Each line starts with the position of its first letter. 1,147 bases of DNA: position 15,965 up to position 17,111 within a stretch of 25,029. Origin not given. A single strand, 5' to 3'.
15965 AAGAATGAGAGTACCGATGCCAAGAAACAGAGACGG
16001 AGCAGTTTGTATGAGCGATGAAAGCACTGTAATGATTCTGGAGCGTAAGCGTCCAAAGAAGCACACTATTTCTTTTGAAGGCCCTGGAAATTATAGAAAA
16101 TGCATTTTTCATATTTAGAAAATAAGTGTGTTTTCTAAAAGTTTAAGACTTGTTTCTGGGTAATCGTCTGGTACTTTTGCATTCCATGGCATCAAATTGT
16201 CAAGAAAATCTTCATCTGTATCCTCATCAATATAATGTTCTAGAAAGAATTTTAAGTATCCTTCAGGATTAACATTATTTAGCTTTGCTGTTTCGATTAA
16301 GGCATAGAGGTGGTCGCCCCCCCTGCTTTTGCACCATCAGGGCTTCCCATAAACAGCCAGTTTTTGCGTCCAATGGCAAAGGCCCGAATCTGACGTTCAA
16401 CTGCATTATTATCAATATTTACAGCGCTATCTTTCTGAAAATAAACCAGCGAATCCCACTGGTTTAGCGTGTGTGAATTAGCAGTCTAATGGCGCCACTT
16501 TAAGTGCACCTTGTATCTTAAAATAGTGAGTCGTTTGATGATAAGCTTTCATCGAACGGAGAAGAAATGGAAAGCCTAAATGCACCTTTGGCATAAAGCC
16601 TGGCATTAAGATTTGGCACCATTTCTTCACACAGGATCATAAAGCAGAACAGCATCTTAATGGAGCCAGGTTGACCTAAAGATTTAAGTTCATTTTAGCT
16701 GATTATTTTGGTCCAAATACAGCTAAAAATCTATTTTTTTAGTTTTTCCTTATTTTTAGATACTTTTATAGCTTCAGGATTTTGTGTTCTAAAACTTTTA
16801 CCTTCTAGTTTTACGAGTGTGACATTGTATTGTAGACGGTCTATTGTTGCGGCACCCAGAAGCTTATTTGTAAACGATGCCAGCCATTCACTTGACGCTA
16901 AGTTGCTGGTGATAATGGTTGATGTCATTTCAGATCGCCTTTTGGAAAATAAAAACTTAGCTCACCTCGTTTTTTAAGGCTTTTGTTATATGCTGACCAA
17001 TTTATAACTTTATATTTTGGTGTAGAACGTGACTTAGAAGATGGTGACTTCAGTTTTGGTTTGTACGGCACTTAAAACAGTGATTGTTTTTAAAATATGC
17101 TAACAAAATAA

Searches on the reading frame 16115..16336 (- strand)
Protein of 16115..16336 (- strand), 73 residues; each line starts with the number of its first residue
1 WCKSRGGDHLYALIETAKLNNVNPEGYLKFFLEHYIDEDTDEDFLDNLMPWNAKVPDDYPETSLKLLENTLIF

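Call 71: search_protein_families(library=pfam, proteins=[window:16115-16336:-], max_evalue=0.01)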
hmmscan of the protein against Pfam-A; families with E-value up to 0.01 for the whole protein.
window:16115-16336:- (73 aa): 1 family
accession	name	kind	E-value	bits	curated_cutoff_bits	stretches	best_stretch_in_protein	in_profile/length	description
PF13817.11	DDE_Tnp_IS66_C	-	7e-11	42.6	30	1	13-51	2-39/39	IS66 C-terminal element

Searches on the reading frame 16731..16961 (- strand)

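Call 71: search_protein_families(library=pfam, proteins=[window:16731-16961:-], max_evalue=0.01)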
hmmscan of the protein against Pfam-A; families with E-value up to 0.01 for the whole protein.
window:16731-16961:- (76 aa): 1 family
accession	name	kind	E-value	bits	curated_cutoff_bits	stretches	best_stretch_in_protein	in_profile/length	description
PF01695.23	IstB_IS21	-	1.8e-09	37.9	24.1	1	7-61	180-234/238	IstB-like ATP binding protein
